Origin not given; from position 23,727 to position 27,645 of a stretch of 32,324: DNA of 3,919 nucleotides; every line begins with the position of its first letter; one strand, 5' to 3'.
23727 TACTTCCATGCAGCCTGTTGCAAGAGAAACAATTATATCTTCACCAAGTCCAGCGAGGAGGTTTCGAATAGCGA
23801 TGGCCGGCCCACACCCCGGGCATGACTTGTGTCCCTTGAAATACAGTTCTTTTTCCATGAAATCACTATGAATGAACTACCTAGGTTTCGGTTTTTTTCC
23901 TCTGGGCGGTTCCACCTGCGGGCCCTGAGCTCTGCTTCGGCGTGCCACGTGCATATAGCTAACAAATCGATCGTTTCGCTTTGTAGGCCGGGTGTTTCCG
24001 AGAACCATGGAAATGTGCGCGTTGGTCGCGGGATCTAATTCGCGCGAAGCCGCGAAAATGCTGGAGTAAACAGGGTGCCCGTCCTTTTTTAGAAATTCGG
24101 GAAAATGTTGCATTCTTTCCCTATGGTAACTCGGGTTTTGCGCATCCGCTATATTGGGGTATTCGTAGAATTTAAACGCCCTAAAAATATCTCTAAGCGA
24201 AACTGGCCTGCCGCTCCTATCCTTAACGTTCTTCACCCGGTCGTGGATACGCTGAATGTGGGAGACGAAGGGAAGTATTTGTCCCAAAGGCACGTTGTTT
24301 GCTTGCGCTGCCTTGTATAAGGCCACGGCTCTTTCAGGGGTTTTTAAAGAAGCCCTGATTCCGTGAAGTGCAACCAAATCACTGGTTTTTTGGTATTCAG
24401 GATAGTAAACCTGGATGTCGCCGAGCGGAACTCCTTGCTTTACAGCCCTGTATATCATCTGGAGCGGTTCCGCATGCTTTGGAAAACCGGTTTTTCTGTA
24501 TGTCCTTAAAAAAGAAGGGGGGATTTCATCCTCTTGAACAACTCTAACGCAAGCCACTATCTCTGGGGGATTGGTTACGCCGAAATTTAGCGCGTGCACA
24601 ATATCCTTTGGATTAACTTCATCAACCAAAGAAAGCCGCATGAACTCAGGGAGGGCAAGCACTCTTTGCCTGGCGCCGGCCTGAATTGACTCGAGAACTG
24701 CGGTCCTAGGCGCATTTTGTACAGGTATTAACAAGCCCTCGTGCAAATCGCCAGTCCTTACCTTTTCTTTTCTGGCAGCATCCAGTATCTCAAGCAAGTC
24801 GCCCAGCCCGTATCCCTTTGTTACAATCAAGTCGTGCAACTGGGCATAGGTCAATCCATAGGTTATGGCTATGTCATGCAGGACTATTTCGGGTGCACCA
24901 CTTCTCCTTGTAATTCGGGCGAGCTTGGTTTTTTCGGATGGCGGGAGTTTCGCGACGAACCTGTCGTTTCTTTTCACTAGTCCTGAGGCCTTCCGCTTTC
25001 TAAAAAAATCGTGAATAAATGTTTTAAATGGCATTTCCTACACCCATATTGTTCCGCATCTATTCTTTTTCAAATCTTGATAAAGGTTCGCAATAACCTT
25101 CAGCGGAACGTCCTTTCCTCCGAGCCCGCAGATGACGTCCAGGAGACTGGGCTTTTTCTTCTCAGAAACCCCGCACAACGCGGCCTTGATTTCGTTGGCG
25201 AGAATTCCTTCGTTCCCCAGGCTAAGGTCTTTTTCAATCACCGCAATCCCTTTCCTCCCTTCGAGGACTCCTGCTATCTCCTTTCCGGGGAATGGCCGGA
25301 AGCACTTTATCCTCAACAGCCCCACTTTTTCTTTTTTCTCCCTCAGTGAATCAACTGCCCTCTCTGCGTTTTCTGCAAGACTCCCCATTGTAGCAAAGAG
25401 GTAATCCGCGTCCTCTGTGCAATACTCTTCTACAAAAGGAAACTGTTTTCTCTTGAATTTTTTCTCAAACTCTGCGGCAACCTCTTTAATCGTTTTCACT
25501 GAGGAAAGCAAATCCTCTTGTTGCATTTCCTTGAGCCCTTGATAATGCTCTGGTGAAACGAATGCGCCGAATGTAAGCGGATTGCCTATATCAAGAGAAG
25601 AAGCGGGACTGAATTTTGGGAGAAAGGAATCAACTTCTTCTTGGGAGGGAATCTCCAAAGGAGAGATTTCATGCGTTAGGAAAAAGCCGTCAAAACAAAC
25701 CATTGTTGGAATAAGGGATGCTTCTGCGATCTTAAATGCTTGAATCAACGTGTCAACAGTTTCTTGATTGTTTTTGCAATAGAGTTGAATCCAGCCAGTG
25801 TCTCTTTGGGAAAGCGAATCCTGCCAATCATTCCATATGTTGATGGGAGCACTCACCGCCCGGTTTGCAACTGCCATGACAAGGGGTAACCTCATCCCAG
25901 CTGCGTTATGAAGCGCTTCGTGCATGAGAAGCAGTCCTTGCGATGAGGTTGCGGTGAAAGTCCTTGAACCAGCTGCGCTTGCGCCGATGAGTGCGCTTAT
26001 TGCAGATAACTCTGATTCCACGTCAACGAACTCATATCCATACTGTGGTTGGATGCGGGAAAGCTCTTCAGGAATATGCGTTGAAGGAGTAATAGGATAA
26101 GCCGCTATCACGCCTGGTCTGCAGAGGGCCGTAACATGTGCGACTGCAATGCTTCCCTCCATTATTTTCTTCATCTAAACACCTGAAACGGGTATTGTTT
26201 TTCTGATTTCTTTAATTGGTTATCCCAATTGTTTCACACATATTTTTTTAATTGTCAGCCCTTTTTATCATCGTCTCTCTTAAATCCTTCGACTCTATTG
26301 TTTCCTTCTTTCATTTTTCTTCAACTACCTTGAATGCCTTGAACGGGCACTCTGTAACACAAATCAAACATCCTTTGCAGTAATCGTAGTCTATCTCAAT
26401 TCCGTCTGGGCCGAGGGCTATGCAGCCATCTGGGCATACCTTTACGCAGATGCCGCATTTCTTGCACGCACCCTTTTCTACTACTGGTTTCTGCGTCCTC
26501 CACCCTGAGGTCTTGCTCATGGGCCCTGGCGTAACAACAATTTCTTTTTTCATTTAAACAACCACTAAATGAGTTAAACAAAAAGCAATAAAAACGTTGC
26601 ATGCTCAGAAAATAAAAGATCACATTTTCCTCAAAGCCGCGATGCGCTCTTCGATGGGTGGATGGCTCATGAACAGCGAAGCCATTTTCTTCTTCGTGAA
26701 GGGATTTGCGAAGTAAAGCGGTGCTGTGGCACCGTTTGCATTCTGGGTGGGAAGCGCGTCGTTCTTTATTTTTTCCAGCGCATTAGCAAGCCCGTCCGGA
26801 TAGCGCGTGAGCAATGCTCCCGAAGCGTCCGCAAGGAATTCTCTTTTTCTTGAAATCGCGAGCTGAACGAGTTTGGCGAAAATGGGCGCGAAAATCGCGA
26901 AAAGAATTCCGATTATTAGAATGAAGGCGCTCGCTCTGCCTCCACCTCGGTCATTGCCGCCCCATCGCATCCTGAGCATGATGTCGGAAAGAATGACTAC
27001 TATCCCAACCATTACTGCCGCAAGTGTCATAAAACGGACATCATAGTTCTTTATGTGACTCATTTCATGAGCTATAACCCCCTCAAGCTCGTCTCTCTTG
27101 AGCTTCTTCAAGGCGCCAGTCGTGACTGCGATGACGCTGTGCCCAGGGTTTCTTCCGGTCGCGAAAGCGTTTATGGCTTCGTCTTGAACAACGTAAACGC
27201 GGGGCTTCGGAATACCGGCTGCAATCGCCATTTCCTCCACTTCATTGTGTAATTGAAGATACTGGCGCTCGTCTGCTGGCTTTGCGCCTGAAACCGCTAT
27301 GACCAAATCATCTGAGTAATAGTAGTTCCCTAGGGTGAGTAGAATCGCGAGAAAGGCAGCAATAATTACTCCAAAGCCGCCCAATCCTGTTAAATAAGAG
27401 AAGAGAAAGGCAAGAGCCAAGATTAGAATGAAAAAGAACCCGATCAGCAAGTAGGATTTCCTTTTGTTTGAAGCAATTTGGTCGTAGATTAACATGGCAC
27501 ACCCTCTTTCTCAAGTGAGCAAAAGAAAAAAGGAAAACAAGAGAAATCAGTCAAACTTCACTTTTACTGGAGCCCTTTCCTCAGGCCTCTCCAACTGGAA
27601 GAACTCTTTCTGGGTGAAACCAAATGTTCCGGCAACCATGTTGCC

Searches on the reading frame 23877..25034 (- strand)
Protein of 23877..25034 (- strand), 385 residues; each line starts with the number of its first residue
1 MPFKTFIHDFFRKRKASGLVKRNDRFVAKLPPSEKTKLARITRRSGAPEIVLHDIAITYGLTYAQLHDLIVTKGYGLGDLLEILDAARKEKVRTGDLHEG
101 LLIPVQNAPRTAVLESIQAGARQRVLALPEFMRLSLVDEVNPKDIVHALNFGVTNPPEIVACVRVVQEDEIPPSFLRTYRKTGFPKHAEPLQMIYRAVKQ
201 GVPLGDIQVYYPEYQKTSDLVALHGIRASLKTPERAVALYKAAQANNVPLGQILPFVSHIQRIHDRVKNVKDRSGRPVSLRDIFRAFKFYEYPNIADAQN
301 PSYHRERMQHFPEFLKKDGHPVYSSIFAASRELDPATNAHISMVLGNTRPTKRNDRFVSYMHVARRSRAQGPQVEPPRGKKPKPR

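Call 4: search_protein_families(library=pfam, proteins=[window:23877-25034:-], max_evalue=0.01)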
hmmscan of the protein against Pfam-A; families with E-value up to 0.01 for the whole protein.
window:23877-25034:- (385 aa): 0 families

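Call 34: search_protein_families(library=ncbifam, proteins=[window:23877-25034:-], max_evalue=0.01)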
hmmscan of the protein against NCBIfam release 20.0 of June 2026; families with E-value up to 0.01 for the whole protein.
window:23877-25034:- (385 aa): 0 families

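Call 49: search_protein_families(library=phrogs, proteins=[window:23877-25034:-], max_evalue=0.01)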
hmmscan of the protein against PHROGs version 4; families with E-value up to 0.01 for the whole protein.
window:23877-25034:- (385 aa): 0 families

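Call 50: search_solved_structures(query=window:23877-25034:-, max_evalue=1)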
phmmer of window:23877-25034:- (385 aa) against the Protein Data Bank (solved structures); distinct sequences matched with E-value up to 1: 0.

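Call 62: find_homologous_proteins(query=window:23877-25034:-, max_evalue=0.001)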
Query window:23877-25034:- (385 aa): 1 proteins with E <= 0.001 among 3598 candidates.
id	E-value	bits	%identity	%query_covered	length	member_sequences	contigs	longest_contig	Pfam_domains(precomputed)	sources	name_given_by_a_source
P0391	2.1e-241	819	100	95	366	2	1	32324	-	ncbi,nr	ncbi:hypothetical protein HY991_00525 [Candidatus Micrarchaeota archaeon]|nr:hypothetical protein [C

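Call 71: predict_structure(protein=window:23877-25034:-)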
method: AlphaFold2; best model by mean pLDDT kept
length: 385 residues; sequences in the alignment: 1
mean_pLDDT: 40.5   pTM: 0.23
mean pLDDT of the five models: 40.5, 39.0, 38.0, 36.3, 36.0
residues with pLDDT >= 90: 0; 70-90: 0; 50-70: 93; < 50: 292
segments of 3 or more residues with pLDDT < 50: 1-15, 18-23, 90-233, 235-237, 242-258, 286-385
pLDDT, mean of each block of 10 residues (from residue 1): 34 44 55 64 53 56 59 51 52 37 28 33 37 32 39 36 28 28 31 41 36 28 34 49 44 45 55 54 48 36 43 38 40 36 30 27 26 32 38
secondary structure, 60 per line:
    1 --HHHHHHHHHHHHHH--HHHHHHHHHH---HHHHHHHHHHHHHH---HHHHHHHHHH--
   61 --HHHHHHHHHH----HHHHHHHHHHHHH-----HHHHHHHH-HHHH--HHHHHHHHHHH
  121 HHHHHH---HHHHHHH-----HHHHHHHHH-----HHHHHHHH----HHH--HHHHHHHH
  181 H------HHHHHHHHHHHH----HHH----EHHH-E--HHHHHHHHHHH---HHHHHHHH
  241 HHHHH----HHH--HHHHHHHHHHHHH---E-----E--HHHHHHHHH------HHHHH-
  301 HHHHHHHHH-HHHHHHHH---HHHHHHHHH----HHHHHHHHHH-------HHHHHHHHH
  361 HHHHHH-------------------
elements in order: H3-16 H19-28 H32-45 H49-58 H63-72 H77-89 H95-102 H104-107 H110-126 H130-136 H142-150 H156-163 H173-181 H188-199 H219-229 H233-245 H255-267 H280-288 H295-299 H301-309 H311-318 H322-330 H335-344 H352-366

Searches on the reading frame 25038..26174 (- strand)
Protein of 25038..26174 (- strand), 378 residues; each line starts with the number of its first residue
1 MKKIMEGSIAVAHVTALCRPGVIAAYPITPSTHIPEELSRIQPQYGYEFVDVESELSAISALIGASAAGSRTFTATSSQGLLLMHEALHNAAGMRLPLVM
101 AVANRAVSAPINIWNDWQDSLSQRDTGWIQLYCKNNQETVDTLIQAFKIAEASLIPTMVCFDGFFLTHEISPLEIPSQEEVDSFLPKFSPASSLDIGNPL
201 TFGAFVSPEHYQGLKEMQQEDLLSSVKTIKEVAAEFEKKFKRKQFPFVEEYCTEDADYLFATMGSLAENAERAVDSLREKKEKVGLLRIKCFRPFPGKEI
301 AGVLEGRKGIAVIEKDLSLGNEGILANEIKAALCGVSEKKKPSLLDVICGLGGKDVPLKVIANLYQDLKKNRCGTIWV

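Call 4: search_protein_families(library=pfam, proteins=[window:25038-26174:-], max_evalue=0.01)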
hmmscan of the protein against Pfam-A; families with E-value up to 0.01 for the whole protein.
window:25038-26174:- (378 aa): 2 families
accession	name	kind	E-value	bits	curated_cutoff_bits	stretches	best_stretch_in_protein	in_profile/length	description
PF01855.24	POR_N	-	2.6e-68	230.6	27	1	17-232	5-229/231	Pyruvate flavodoxin/ferredoxin oxidoreductase, thiamine diP-bdg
PF17147.9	PFOR_II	-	6.9e-27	94.2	27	1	256-358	1-99/102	Pyruvate:ferredoxin oxidoreductase core domain II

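Call 34: search_protein_families(library=ncbifam, proteins=[window:25038-26174:-], max_evalue=0.01)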
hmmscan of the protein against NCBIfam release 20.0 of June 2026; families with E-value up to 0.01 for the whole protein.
window:25038-26174:- (378 aa): 13 families
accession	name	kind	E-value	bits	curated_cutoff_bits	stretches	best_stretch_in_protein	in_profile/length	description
NF040682.1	PorA_Arch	equivalog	4.3e-137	457.1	550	1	2-371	3-374/387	pyruvate synthase subunit PorA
NF006233.0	PRK08367.1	equivalog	2e-122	408.9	625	1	1-363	3-367/394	pyruvate ferredoxin oxidoreductase subunit alpha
NF006232.0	PRK08366.1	equivalog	3.4e-98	328.8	646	1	2-370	7-376/394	2-ketoisovalerate ferredoxin oxidoreductase subunit alpha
NF007201.0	PRK09622.1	equivalog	8e-86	288.5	590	1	4-371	12-381/405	2-oxoacid:ferredoxin oxidoreductase subunit alpha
NF045764.1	PhenlGlyoxDHPadG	equivalog_domain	3e-77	259.8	700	1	4-367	4-378/398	NADH-dependent phenylglyoxylate dehydrogenase subunit alpha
NF045791.1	OxalOxredalpha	equivalog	4.1e-70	236.8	500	1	2-370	4-377/395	oxalate oxidoreductase subunit alpha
TIGR02176.1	pyruv_ox_red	equivalog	1.4e-47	162.3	911.35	1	3-371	2-381/1167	pyruvate:ferredoxin (flavodoxin) oxidoreductase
NF006412.0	PRK08659.1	equivalog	1.3e-40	139.8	411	1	3-317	6-336/378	2-oxoacid:acceptor oxidoreductase subunit alpha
NF005507.0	PRK07119.1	subfamily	2e-39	135.4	399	1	2-334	4-320/352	3-methyl-2-oxobutanoate dehydrogenase subunit VorB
TIGR03710.1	OAFO_sf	subfamily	6.6e-34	117.4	482.75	2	8-106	199-297/561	2-oxoacid:acceptor oxidoreductase subunit alpha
NF007206.0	PRK09627.1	equivalog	4.2e-30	104.9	579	1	8-316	9-335/375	2-oxoglutarate synthase subunit alpha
NF041170.1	Oxoac_fdxalpha_Archa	equivalog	2.5e-18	65.7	800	2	45-106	289-350/636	2-oxoacid:ferredoxin oxidoreductase subunit alpha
TIGR03336.1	IOR_alpha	equivalog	2e-08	33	650.9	1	1-158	1-158/595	indolepyruvate ferredoxin oxidoreductase subunit alpha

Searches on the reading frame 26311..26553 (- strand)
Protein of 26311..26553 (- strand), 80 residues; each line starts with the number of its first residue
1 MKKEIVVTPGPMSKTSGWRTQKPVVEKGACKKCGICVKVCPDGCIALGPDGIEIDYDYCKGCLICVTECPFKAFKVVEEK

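Call 73: search_protein_families(library=ncbifam, proteins=[window:26311-26553:-], max_evalue=0.00001)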
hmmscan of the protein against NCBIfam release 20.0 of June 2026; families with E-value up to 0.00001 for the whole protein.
window:26311-26553:- (80 aa): 35 families (the best 25 are shown)
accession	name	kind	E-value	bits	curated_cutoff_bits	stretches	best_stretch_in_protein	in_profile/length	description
TIGR02179.1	PorD_KorD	subfamily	3.2e-24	84.8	60.05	1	13-80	10-78/78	2-oxoacid:acceptor oxidoreductase, delta subunit, pyruvate/2-ketoisovalerate family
NF040684.1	PorD_Arch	equivalog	1.1e-22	79.9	120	1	5-80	7-85/85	pyruvate synthase subunit PorD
NF007202.0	PRK09623.1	equivalog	2e-19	69.9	166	1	13-79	36-103/105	3-methyl-2-oxobutanoate dehydrogenase subunit delta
NF045790.1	OxalOxreddelta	equivalog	1.9e-17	63.4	230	1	15-79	247-311/316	oxalate oxidoreductase subunit delta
NF007203.0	PRK09624.1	equivalog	2.7e-16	59.7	171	1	12-79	35-103/105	pyuvate ferredoxin oxidoreductase subunit delta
NF045763.1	PhenlGlyoxDHPadF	equivalog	2.1e-15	56.6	150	1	15-74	18-77/78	NADH-dependent phenylglyoxylate dehydrogenase subunit delta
NF007204.0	PRK09625.1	equivalog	2.3e-12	47.1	125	1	14-72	45-104/133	pyruvate flavodoxin oxidoreductase subunit delta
NF038196.1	ferrodoxin_EFR1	subfamily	1.2e-09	38.5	75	1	20-76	176-231/242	EFR1 family ferrodoxin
TIGR02700.1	flavo_MJ0208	hypoth_equivalog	1.3e-08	34.4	251.35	1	18-75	137-195/234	dihydromethanopterin reductase (acceptor)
NF043039.1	HgcAB_like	equivalog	2.7e-08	33.8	285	1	19-74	291-349/350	HgcAB-like fusion protein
NF040770.1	hetero_SS_HdrA2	exception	1.4e-07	30.1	1100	1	22-76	571-625/777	CoB-CoM heterodisulfide reductase HdrA2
TIGR01971.1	NuoI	subfamily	2.3e-07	30.4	113.05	0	14-50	67-103/121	NADH-quinone oxidoreductase, chain I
NF045874.1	Vhu_polyferre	exception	3.8e-07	29.2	600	1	4-76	102-176/381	F420-non-reducing hydrogenase associated-polyferredoxin VhuB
NF041836.1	rnfB_Methano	equivalog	5.2e-07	29.4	445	1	20-74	209-262/265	Rnf electron transport complex subunit RnfB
NF005504.0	PRK07118.1-3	equivalog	7e-07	28.9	437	1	27-75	218-266/293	Fe-S cluster domain-containing protein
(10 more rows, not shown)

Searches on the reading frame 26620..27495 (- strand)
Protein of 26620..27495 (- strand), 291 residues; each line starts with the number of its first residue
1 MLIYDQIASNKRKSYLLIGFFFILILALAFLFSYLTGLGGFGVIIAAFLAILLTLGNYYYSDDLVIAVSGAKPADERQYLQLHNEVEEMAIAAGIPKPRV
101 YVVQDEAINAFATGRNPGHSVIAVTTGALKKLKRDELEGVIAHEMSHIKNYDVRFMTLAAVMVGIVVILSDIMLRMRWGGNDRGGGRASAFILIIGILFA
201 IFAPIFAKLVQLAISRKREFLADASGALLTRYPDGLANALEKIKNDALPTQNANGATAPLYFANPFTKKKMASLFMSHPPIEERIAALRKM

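Call 17: search_protein_families(library=pfam, proteins=[window:26620-27495:-], max_evalue=0.001)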
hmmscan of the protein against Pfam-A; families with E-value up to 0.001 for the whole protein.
window:26620-27495:- (291 aa): 2 families
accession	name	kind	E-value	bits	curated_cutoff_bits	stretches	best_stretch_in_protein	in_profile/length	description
PF01435.24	Peptidase_M48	-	3.7e-35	121.9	20.3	1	79-290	4-184/186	Peptidase family M48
PF05569.17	Peptidase_M56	-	0.00065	19.4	31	0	119-162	175-218/296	BlaR1 peptidase M56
